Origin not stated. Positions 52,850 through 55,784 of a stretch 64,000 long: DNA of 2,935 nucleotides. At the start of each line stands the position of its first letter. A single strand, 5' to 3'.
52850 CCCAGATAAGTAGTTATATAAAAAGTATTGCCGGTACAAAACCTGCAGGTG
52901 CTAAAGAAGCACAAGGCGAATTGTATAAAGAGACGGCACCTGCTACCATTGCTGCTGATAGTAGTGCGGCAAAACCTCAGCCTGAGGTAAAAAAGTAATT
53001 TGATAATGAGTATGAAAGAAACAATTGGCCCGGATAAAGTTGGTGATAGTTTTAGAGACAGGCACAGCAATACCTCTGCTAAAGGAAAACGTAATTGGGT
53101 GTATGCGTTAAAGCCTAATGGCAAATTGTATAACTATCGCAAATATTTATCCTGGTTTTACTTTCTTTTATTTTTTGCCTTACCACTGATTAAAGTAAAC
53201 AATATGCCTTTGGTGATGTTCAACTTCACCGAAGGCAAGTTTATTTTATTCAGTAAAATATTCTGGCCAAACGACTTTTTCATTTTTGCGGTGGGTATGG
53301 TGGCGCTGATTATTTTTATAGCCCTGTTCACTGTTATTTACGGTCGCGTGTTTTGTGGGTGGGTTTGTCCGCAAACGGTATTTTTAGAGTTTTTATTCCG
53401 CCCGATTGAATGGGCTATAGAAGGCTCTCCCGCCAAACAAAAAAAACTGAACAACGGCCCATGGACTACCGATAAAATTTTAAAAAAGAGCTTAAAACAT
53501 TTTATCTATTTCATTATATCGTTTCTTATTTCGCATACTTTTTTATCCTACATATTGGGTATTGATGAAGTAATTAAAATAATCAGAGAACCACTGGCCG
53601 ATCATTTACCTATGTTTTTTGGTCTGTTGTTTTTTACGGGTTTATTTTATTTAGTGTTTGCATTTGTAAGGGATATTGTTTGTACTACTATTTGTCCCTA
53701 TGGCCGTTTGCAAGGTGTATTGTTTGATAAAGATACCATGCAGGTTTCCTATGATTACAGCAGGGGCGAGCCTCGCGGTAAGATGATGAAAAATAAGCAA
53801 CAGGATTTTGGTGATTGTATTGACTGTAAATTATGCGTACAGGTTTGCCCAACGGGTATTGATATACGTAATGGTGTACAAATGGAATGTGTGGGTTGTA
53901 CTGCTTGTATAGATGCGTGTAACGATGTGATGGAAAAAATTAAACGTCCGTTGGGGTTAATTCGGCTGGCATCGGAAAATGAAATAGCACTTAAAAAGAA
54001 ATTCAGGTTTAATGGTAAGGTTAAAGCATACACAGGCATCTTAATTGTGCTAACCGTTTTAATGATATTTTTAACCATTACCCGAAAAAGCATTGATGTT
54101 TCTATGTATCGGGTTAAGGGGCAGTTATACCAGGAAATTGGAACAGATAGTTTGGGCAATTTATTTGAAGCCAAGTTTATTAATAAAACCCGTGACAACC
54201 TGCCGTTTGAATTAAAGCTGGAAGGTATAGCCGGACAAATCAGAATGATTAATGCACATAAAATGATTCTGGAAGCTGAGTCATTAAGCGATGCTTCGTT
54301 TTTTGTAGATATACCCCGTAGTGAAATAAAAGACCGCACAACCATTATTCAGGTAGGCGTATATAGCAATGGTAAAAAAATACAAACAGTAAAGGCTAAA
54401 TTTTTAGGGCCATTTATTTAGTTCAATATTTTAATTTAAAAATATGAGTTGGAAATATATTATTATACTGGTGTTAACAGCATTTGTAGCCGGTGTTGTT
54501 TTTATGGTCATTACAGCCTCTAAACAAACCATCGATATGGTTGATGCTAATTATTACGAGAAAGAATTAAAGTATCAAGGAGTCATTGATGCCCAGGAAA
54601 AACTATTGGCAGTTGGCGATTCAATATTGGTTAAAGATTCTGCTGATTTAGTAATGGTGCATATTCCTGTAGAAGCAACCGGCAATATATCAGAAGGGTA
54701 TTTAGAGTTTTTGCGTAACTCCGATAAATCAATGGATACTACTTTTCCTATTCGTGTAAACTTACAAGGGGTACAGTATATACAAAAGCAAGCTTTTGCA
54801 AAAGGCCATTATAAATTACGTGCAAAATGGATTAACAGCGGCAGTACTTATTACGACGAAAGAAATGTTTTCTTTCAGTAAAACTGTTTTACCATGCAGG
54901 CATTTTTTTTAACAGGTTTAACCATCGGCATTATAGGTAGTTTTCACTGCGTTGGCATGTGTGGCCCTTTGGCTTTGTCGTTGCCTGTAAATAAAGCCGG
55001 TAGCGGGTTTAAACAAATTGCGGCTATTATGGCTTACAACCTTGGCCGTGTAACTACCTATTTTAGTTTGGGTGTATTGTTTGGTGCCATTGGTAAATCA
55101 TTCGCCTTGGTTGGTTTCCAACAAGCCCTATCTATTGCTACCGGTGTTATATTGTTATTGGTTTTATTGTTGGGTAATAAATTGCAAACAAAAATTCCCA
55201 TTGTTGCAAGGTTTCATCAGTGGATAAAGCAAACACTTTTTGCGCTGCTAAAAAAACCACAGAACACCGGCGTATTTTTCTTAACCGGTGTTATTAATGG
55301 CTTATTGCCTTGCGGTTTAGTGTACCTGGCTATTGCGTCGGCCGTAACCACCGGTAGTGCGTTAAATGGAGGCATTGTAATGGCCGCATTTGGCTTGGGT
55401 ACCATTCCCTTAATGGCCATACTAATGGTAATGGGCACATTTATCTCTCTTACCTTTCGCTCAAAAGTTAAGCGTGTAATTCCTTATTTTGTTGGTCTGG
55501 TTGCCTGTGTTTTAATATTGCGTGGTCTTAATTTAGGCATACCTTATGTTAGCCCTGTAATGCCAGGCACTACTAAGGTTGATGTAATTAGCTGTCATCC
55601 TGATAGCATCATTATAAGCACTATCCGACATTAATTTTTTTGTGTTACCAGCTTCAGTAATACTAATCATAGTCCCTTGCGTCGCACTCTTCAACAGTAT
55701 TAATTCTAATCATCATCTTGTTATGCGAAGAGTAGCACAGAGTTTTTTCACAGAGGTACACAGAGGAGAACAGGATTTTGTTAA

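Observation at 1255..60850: Modular dispersed-repeat superfamily with a covarying palindromic core (10 full cores plus 3 variants in 64 kb)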

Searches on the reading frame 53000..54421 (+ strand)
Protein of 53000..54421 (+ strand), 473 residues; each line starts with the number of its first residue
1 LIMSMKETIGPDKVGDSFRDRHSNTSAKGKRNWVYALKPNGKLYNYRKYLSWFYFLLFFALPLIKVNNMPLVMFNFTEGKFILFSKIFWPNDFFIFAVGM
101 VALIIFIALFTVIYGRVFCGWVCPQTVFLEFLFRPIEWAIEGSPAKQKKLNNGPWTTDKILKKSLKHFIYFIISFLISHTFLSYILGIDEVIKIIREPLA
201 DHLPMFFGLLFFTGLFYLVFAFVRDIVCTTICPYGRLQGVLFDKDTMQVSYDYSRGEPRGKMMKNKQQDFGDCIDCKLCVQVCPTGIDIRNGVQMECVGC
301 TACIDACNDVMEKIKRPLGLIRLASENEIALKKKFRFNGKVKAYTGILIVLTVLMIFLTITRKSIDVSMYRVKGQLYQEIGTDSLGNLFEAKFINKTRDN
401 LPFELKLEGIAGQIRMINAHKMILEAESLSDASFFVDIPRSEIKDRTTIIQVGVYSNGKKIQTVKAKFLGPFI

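Call 17: search_protein_families(library=pfam, proteins=[window:53000-54421:+])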
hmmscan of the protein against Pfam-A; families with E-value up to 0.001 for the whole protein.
window:53000-54421:+ (473 aa): 11 families
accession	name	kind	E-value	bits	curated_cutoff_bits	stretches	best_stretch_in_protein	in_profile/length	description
PF13746.11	Fer4_18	-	4.4e-37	127.2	27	1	224-325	2-113/114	4Fe-4S dicluster domain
PF11614.14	FixG_C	-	9.9e-17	61.7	25.6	1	355-471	1-119/119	IG-like fold at C-terminal of FixG, putative oxidoreductase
PF12801.12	Fer4_5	-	9.3e-11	42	22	1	97-136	2-41/48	4Fe-4S binding domain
PF13187.11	Fer4_9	-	2.5e-08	34.2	27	1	228-286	8-50/52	4Fe-4S dicluster domain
PF12838.12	Fer4_7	-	1e-07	32.7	27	1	228-287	8-52/52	4Fe-4S dicluster domain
PF13534.11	Fer4_17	-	6e-07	30.4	22.2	1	227-288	7-61/61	4Fe-4S dicluster domain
PF13484.11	Fer4_16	-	6.2e-07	30.5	30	1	228-285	8-65/66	4Fe-4S double cluster binding domain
PF13183.11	Fer4_8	-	1.5e-06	29.1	27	1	227-287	10-68/68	4Fe-4S dicluster domain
PF13237.11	Fer4_10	-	2.8e-05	24.4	25.5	1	268-307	4-52/53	4Fe-4S dicluster domain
PF00037.32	Fer4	-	6.2e-05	23.1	21.1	1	269-286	4-21/24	4Fe-4S binding domain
PF12800.12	Fer4_4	-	0.00031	21.3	24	0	272-286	3-17/17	4Fe-4S binding domain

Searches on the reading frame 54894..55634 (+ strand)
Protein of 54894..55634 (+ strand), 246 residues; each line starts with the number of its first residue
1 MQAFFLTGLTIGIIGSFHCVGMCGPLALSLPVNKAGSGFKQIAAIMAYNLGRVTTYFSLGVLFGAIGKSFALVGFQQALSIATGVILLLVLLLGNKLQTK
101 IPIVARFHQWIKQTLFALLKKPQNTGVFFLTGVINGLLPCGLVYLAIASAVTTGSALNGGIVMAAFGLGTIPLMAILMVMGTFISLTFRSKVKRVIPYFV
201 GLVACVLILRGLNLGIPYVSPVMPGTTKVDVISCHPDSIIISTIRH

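Call 74: search_protein_families(library=pfam, proteins=[window:54894-55634:+], max_evalue=0.0001)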
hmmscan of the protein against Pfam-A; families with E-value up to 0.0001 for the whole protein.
window:54894-55634:+ (246 aa): 1 family
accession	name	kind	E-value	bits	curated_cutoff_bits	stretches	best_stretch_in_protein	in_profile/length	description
PF13386.12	DsbD_2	-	2.8e-48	164.9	24.9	1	9-203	3-196/199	Cytochrome C biogenesis protein transmembrane region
